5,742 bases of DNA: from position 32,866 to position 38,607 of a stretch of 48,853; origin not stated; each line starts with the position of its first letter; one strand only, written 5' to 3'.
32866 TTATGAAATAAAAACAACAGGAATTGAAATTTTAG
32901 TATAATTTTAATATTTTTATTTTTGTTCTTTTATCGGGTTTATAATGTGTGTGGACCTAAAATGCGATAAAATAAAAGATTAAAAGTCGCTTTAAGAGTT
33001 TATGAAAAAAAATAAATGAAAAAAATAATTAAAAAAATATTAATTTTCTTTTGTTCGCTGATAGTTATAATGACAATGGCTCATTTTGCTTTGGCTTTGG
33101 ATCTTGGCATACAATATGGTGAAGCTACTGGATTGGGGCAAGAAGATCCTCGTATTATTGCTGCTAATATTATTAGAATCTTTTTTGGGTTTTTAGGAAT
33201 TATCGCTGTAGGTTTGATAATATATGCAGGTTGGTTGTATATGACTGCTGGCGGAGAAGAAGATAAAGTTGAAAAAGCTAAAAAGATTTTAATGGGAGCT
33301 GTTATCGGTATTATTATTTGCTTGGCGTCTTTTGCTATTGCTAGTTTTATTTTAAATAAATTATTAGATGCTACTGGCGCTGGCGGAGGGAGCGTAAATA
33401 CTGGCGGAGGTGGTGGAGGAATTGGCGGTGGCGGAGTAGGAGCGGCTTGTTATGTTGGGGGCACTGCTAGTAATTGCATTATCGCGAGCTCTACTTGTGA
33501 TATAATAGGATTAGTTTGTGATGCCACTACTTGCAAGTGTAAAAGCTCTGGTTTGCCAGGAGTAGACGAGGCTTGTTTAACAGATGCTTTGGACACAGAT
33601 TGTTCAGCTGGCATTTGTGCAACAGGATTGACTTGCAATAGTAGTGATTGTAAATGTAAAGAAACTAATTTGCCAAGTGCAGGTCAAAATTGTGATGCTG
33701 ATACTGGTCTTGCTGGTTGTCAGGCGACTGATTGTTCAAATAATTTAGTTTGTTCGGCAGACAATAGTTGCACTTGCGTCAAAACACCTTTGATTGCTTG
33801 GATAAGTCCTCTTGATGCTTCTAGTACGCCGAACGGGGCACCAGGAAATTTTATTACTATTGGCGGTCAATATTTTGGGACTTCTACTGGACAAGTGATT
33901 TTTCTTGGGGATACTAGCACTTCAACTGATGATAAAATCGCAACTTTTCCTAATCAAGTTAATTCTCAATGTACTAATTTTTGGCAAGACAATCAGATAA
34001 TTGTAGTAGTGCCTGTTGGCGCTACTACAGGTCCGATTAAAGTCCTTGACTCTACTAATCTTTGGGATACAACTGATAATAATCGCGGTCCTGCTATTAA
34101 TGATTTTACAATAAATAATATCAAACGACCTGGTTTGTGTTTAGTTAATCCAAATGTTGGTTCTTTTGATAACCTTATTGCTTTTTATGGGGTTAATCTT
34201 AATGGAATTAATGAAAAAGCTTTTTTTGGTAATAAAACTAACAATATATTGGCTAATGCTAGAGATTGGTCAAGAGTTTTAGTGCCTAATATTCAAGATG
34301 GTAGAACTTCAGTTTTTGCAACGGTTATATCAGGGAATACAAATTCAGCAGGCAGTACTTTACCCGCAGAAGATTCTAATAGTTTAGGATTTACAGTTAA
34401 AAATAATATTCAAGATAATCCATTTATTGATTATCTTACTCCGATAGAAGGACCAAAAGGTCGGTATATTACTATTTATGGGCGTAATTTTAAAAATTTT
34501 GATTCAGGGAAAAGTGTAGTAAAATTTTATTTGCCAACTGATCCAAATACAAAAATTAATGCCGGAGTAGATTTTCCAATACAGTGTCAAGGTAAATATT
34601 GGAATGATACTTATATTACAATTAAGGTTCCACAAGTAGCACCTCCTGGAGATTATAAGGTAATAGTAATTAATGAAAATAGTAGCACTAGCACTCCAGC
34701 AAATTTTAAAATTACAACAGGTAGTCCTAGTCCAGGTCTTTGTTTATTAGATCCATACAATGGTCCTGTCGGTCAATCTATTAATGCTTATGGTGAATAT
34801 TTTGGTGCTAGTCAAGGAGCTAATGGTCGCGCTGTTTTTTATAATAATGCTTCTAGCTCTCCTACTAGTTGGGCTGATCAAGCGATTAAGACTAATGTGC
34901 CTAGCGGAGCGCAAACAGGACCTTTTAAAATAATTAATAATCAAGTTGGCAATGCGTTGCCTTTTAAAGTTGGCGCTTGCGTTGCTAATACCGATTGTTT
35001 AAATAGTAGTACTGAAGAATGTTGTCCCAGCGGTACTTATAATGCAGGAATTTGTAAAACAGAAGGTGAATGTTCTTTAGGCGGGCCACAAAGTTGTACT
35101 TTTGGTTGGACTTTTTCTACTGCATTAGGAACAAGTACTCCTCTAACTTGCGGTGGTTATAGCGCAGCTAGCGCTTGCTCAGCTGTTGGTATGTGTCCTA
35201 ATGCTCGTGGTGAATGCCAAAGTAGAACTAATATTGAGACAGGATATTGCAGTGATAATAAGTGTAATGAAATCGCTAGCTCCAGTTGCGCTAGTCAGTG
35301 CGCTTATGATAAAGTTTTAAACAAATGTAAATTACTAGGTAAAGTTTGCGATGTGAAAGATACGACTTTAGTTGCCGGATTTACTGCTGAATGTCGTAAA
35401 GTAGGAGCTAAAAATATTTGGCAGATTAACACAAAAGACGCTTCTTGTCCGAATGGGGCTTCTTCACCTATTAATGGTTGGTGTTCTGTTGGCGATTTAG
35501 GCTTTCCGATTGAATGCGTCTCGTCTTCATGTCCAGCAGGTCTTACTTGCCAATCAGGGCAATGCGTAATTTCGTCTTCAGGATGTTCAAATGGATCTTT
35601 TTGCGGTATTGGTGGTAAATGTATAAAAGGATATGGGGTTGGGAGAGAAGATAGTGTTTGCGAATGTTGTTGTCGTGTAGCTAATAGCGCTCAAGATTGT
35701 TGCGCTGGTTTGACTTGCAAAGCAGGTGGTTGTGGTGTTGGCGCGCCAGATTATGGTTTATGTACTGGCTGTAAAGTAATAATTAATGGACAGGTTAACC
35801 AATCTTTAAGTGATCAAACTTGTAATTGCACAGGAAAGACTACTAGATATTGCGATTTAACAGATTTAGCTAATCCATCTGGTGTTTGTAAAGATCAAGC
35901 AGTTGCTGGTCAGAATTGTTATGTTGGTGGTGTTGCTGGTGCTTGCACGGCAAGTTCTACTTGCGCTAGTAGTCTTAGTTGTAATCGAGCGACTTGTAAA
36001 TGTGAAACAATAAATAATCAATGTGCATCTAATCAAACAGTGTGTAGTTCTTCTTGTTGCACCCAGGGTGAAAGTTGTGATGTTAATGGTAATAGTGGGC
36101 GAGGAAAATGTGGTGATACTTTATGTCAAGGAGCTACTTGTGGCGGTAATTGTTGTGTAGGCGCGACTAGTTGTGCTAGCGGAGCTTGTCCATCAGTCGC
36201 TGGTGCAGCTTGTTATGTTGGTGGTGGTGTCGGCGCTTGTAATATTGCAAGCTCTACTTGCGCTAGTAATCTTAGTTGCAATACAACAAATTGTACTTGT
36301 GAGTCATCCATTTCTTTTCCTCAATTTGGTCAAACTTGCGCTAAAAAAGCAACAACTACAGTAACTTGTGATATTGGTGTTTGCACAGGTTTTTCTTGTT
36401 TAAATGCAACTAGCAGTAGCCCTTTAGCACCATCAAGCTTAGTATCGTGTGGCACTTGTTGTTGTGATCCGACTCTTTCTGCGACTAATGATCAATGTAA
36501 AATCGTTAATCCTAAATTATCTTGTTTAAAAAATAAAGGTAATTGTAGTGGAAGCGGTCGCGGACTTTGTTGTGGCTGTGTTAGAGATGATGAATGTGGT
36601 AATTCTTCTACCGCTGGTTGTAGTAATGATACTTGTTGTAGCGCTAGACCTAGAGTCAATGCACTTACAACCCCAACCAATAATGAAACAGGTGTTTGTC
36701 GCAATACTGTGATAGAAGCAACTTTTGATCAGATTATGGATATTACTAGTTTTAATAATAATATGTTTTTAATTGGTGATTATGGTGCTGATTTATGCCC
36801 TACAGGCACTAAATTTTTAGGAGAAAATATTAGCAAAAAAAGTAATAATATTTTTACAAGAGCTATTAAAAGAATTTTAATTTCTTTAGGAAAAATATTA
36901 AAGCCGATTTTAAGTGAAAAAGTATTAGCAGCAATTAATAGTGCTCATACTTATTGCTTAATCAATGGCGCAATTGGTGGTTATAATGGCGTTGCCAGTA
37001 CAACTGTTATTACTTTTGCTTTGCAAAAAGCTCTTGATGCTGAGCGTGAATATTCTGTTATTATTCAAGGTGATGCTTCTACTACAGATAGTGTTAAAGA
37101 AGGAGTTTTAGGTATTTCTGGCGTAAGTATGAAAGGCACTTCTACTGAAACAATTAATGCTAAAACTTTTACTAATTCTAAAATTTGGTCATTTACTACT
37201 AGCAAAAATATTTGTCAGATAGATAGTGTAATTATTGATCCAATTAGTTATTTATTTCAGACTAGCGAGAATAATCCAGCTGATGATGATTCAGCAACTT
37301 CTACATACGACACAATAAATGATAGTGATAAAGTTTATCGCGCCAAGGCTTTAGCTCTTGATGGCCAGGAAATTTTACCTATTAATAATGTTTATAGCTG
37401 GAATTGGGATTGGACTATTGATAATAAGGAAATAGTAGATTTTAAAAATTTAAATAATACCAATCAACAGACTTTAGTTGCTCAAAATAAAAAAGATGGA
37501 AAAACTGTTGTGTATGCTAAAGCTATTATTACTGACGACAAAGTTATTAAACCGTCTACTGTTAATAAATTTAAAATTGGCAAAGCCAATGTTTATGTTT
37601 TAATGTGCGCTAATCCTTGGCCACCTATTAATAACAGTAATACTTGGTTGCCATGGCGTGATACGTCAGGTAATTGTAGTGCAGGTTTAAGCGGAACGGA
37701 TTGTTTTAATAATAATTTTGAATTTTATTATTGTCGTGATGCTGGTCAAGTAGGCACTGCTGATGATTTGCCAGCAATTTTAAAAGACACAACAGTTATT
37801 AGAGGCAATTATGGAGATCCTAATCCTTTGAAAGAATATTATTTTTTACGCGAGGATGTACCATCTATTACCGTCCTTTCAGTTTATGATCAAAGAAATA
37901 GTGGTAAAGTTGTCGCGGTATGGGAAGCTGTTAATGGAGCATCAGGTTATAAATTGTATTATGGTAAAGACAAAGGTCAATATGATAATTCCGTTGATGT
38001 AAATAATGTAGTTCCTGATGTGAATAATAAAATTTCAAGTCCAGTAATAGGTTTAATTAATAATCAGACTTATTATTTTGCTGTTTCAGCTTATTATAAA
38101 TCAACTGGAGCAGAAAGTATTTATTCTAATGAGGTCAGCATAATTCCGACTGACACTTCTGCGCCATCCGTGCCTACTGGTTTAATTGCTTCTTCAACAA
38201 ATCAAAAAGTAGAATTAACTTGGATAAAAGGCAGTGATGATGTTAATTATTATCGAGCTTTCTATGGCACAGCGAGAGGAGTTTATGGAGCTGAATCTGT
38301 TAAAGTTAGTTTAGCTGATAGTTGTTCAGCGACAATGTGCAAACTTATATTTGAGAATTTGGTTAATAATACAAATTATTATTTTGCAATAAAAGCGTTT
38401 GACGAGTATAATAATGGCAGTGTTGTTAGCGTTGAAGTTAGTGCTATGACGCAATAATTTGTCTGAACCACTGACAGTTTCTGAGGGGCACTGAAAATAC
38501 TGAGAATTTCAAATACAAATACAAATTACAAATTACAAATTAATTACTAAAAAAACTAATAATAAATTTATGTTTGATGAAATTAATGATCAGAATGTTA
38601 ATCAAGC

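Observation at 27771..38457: Two paralogous surface proteins that use a TrbC/VirB2-like pilin hairpin as N-terminal anchor for very large ectodomains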

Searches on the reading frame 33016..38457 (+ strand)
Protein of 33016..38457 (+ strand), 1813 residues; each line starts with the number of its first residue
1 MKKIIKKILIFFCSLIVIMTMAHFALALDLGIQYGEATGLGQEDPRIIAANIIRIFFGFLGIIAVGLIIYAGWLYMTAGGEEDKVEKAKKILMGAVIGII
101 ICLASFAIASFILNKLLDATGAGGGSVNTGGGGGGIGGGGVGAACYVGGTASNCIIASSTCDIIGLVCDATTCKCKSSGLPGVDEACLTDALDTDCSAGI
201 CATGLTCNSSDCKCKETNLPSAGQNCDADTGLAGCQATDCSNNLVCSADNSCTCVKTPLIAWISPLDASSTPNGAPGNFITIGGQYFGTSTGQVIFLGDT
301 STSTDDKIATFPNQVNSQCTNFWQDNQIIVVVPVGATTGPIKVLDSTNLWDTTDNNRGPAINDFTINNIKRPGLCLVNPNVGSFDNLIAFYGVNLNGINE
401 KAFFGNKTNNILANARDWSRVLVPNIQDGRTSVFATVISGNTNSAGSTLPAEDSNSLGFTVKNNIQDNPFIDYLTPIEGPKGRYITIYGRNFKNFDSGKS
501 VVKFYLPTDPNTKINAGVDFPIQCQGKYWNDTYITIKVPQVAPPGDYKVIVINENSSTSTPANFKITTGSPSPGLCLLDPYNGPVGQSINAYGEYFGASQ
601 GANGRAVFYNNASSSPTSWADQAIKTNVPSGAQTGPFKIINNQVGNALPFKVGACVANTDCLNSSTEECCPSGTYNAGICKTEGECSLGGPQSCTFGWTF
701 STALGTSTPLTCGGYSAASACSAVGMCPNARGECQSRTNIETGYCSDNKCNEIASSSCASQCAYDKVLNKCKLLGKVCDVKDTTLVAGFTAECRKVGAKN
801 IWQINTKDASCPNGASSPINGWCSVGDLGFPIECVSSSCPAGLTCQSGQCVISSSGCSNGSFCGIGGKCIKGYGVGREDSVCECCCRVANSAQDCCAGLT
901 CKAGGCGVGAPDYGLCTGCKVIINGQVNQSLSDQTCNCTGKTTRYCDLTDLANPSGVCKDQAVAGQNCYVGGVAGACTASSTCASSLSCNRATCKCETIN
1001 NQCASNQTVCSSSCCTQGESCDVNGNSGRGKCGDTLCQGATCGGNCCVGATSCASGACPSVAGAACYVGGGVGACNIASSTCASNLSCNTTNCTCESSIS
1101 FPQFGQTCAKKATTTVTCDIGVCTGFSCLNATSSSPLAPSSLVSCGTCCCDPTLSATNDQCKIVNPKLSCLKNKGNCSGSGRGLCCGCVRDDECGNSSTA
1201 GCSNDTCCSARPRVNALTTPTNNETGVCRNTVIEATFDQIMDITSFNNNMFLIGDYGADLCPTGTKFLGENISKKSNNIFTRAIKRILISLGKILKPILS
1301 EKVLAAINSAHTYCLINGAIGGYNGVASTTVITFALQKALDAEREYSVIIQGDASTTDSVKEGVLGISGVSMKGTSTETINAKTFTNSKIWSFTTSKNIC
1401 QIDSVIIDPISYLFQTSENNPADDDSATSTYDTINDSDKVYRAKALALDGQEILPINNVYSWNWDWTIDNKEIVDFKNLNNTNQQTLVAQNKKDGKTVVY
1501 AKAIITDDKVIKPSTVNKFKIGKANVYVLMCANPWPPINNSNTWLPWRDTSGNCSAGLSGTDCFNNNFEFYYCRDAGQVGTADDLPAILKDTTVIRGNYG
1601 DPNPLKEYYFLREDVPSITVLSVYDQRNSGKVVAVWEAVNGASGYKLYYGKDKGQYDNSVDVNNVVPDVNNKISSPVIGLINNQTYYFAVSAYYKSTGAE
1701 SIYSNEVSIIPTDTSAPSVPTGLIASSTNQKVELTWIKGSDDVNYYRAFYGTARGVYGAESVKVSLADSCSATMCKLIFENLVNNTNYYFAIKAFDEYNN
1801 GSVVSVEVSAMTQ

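Call 3: search_protein_families(library=pfam, proteins=[window:33016-38457:+], max_evalue=0.01)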
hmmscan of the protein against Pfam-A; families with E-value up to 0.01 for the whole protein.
window:33016-38457:+ (1813 aa): 4 families
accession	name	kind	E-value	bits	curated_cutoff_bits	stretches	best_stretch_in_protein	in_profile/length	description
PF18895.5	T4SS_pilin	-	1e-07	32.4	26.6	1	49-112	9-71/71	Type IV secretion system pilin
PF13205.12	Big_5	-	3.6e-05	24.9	23.6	1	1212-1263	5-55/105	Bacterial Ig-like domain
PF00041.27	fn3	-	0.0013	19.4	25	0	1719-1798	2-72/84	Fibronectin type III domain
PF16656.11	Pur_ac_phosph_N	-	0.0054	17.7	30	0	1728-1794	11-80/93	Purple acid Phosphatase, N-terminal domain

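Call 12: search_protein_families(library=ncbifam, proteins=[window:33016-38457:+], max_evalue=0.01)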
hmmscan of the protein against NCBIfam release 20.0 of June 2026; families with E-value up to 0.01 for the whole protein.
window:33016-38457:+ (1813 aa): 1 family
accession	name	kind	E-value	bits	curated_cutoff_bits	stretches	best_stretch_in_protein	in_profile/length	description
NF045849.1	ICE_MMCAP2_0565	equivalog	1.4e-07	31.1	40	1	52-114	16-78/80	Mbov_0395 family pilin-like conjugal transfer protein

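Call 35: search_solved_structures(query=window:33016-38457:+, max_evalue=1)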
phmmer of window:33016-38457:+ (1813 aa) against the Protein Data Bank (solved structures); distinct sequences matched with E-value up to 1: 4.
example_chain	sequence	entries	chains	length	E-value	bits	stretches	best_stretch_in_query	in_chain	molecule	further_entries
8co1_Q2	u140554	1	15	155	0.014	15.5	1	240-339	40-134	IPT/TIG domain-containing protein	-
8zd1_R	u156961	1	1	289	0.32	11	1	49-132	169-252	G-protein coupled receptor 4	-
8zf4_R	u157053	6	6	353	0.43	10.6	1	49-132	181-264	G-protein coupled receptor 4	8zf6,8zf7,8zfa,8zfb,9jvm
5nkq_E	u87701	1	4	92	1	9.4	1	1716-1806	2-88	Monobody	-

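Call 83: search_protein_families(library=pfam, proteins=[P0298], max_evalue=0.0001)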
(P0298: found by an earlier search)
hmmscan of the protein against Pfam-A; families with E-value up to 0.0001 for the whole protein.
P0298 (2431 aa): 6 families
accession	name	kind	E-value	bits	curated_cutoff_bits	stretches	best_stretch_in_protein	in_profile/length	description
PF00041.27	fn3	-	6.7e-12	45.9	25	0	2160-2240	6-73/84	Fibronectin type III domain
PF13205.12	Big_5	-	2.5e-10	41.5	23.6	1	1598-1652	3-57/105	Bacterial Ig-like domain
PF16656.11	Pur_ac_phosph_N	-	4.6e-10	40.4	30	1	2165-2236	10-81/93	Purple acid Phosphatase, N-terminal domain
PF01833.30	TIG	-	4.2e-07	30.3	20.9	1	728-812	1-70/84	IPT/TIG domain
PF18895.5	T4SS_pilin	-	3.6e-06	27.4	26.6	1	52-113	11-71/71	Type IV secretion system pilin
PF10179.15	NDNF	-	4.5e-05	24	27.3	0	2205-2245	78-118/127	Neuron-derived neurotrophic factor, first Fn(III) domain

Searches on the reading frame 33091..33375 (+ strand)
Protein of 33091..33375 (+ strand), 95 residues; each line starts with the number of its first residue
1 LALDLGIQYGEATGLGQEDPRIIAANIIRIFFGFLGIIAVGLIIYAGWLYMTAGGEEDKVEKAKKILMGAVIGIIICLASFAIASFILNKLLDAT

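Call 42: search_protein_families(library=pfam, proteins=[window:33091-33375:+], max_evalue=10)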
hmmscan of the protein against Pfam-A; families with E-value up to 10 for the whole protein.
window:33091-33375:+ (95 aa): 6 families
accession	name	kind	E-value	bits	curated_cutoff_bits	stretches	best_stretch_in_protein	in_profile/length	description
PF18895.5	T4SS_pilin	-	1e-09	38.8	26.6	1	23-87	8-71/71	Type IV secretion system pilin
PF11712.13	Vma12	-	0.22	11.9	25.5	1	27-94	75-136/137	Endoplasmic reticulum-based factor for assembly of V-ATPase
PF20990.2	DUF2207_C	-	0.49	10.5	33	1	25-88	135-189/247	Predicted membrane protein (DUF2207) C-terminal domain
PF04210.18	MtrG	-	1.2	9.5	27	1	66-81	47-62/64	Tetrahydromethanopterin S-methyltransferase, subunit G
PF00335.26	Tetraspanin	-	2.5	8.1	32.1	1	30-82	6-63/225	Tetraspanin family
PF24838.2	8xMP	-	7.2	6.9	30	1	32-56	50-74/136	Octameric membrane protein family (8xMP)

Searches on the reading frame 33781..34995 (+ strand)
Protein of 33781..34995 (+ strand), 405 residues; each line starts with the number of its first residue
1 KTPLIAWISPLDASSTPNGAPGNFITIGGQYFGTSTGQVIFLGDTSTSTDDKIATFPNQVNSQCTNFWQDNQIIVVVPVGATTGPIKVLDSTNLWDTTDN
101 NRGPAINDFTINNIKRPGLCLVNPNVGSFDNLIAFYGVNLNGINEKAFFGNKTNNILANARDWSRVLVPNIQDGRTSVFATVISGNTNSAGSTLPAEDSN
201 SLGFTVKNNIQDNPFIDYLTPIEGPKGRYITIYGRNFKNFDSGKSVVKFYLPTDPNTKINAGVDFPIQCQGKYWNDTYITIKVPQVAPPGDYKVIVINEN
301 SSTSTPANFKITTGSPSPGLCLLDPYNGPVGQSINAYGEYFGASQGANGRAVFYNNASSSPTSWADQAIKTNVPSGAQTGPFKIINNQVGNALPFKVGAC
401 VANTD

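Call 74: search_protein_families(library=pfam, proteins=[window:33781-34995:+], max_evalue=0.1)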
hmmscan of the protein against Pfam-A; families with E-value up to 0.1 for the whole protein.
window:33781-34995:+ (405 aa): 1 family
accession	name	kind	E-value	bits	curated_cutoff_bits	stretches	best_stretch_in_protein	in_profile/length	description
PF01833.30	TIG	-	5.8e-14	52.3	20.9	2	214-310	1-83/84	IPT/TIG domain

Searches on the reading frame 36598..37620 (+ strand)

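Call 74: search_protein_families(library=pfam, proteins=[window:36598-37620:+], max_evalue=0.1)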
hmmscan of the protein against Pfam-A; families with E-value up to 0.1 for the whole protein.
window:36598-37620:+ (341 aa): 2 families
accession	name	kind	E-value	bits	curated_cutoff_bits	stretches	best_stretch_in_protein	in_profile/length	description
PF13205.12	Big_5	-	5.6e-05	24.3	23.6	1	18-70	5-56/105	Bacterial Ig-like domain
PF13481.12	AAA_25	-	0.058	13.4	27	1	170-232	104-168/195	AAA domain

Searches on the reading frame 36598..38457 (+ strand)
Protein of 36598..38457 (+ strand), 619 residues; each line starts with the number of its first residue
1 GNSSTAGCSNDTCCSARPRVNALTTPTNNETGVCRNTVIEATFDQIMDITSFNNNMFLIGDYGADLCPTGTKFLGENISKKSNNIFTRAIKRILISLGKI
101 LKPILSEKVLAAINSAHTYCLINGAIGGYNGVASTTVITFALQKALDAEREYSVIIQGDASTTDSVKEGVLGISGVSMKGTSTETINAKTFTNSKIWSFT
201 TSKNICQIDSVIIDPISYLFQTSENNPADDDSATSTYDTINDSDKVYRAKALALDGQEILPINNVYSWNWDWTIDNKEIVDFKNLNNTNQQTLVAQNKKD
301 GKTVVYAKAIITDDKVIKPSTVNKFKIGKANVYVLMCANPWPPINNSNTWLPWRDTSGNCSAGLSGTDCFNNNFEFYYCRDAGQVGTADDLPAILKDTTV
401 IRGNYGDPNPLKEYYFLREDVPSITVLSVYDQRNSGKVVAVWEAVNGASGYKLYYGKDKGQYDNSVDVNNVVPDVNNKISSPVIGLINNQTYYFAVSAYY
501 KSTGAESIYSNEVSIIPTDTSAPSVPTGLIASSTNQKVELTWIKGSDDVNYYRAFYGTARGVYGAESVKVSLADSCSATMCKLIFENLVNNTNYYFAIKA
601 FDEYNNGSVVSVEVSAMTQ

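Call 54: find_homologous_proteins(query=window:36598-38457:+, max_evalue=0.00001)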
Query window:36598-38457:+ (619 aa): 13 proteins with E <= 0.00001 among 8000 candidates.
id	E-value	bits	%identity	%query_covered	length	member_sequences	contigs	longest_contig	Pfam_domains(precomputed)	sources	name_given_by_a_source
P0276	2.9e-146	506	44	99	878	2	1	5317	PF13205.13,PF00041.28,PF16656.12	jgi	jgi:hypothetical protein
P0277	2.2e-139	484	44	99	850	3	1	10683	PF13205.13,PF00041.28,PF16656.12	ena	-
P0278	5.3e-126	440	40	99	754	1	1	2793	PF13205.13,PF00041.28,PF16656.12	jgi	jgi:hypothetical protein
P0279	1.4e-120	422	42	90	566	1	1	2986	PF00041.28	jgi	jgi:hypothetical protein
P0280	4.2e-114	400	37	100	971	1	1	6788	PF13205.13,PF00041.28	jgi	jgi:hypothetical protein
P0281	1.7e-110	388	44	79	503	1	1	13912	PF00041.28,PF16656.12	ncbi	ncbi:MAG: fibronectin type III domain-containing protein, partial [Candidatus Falkowbacteria bacteri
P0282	3.0e-107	378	38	93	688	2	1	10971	PF00041.28,PF16656.12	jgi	-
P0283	1.0e-105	373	38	99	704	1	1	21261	PF13205.13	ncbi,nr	ncbi:hypothetical protein HY797_01455, partial [Candidatus Falkowbacteria bacterium]|nr:hypothetical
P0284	1.1e-105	372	44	68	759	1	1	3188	PF13205.13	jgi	jgi:hypothetical protein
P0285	1.8e-93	332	34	97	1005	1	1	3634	PF13205.13,PF00041.28,PF16656.12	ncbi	-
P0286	1.4e-88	316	37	88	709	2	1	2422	PF00041.28,PF16656.12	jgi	-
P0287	4.8e-88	314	45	60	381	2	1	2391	-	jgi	-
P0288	2.4e-76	276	39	70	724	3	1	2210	PF05345.19,PF00041.28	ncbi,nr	ncbi:putative Ig domain-containing protein, partial [bacterium]|nr:putative Ig domain-containing pro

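Call 67: predict_structure(alignment_id=A4)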
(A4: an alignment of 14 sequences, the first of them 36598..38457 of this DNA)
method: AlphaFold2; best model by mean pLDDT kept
length: 619 residues; sequences in the alignment: 14
mean_pLDDT: 71.5   pTM: 0.51
mean pLDDT of the five models: 71.5, 70.8, 70.7, 68.6, 67.7
residues with pLDDT >= 90: 151; 70-90: 239; 50-70: 81; < 50: 148
segments of 3 or more residues with pLDDT < 50: 1-15, 76-92, 96-98, 104-115, 225-240, 338-344, 348-420
pLDDT, mean of each block of 10 residues (from residue 1): 32 55 85 93 80 88 80 56 40 49 45 61 84 72 90 86 58 71 77 89 93 67 47 39 72 90 92 89 87 73 88 91 93 58 47 39 40 37 36 34 34 39 76 76 84 87 84 83 85 86 63 83 87 89 83 89 73 83 90 90 82 88
secondary structure, 60 per line:
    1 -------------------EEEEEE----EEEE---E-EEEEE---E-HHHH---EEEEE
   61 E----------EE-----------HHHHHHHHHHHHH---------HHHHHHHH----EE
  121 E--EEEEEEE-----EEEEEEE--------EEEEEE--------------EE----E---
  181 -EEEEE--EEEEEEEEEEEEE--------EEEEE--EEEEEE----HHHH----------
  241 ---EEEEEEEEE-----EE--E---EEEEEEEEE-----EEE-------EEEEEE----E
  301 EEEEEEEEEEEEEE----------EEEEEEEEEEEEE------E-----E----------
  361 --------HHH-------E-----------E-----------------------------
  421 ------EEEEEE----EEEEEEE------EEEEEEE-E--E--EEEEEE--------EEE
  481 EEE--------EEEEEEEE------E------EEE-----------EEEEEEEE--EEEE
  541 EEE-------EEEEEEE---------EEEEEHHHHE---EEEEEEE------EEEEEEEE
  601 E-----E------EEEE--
elements in order: E20-25 E30-33 E39-43 H49-52 E56-61 H85-97 H107-114 E119-121 E124-130 E136-142 E151-156 E182-186 E189-201 E210-214 E217-222 H227-230 E244-252 E266-274 E280-282 E290-295 E300-314 E325-337 E427-432 E437-443 E450-456 E464-469 E478-483 E492-499 E513-515 E527-534 E537-543 E551-557 E567-571 H572-575 E580-586 E593-601 E614-617

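Call 72: fold_search(model_id=the predicted structure, library=pdb)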
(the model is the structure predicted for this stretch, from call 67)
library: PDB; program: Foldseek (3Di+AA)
matches with E <= 10: 1977; with E <= 0.001: 773
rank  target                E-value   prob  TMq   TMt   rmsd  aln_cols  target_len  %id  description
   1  4yfd_A                4.0e-15  1.00  0.20  0.24  24.5       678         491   11  Crystal structure PTP delta Ig1-Fn2 in complex with IL-1RAcP (released 2015-05-06)
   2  4yfg_A                6.4e-15  1.00  0.19  0.24  21.1       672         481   11  Crystal structure of PTP delta meA3/meB minus variant Ig1-Fn1 (released 2015-05-06)
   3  2jll                  9.8e-15  1.00  0.24  0.37  19.5       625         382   10  Crystal structure of NCAM2 IgIV-FN3II (released 2009-11-17)
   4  4pbx                  1.0e-14  1.00  0.14  0.15  38.9       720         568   11  Crystal structure of the six N-terminal domains of human receptor protein tyrosine phosphatase sigma (released 2014-11-12)
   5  8q6t_I                2.6e-13  1.00  0.19  0.13  16.0       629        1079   11  Helical reconstruction of the relaxed thick filament from FIB milled left ventricular mouse myofibrils (released 2023-11-01)
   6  6iaa_A                7.0e-13  1.00  0.14  0.11  42.6       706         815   11  hRobo2 ectodomain (released 2019-03-13)
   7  9ba4_A                1.3e-12  1.00  0.17  0.11  27.6       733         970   11  Full-length cross-linked Contactin 2 (CNTN2) (released 2024-07-17)
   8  6tpw                  3.3e-12  1.00  0.19  0.27  19.1       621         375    9  Crystal structures of FNIII domain one through four of the human leucocyte common antigen-related protein ( LAR) (released 2020-05-13)
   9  5e53_A                3.4e-12  1.00  0.16  0.33  16.0       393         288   11  Crystal structure of chicken CNTN1 FN1-FN3 domains (released 2016-08-31)
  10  2v5y                  3.4e-12  1.00  0.20  0.21  24.8       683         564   10  Crystal structure of the receptor protein tyrosine phosphatase mu ectodomain (released 2007-09-11)
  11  7mrk_D                4.0e-12  1.00  0.17  0.32  14.2       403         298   13  Chicken CNTN4 APP complex (released 2022-01-05)
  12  7mro                  6.1e-12  1.00  0.16  0.31  16.4       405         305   12  Zebrafish CNTN4 FN1-FN3 domains (released 2022-01-05)
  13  5e53_C                6.5e-12  1.00  0.17  0.34  16.4       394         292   11  Crystal structure of chicken CNTN1 FN1-FN3 domains (released 2016-08-31)
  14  7mrs_A                7.2e-12  1.00  0.16  0.31  17.1       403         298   13  Zebrafish CNTN4 APPb complex (released 2022-01-05)
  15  3t1w                  9.9e-12  1.00  0.21  0.30  15.8       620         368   11  Structure of the four-domain fragment Fn7B89 of oncofetal fibronectin (released 2012-03-21)
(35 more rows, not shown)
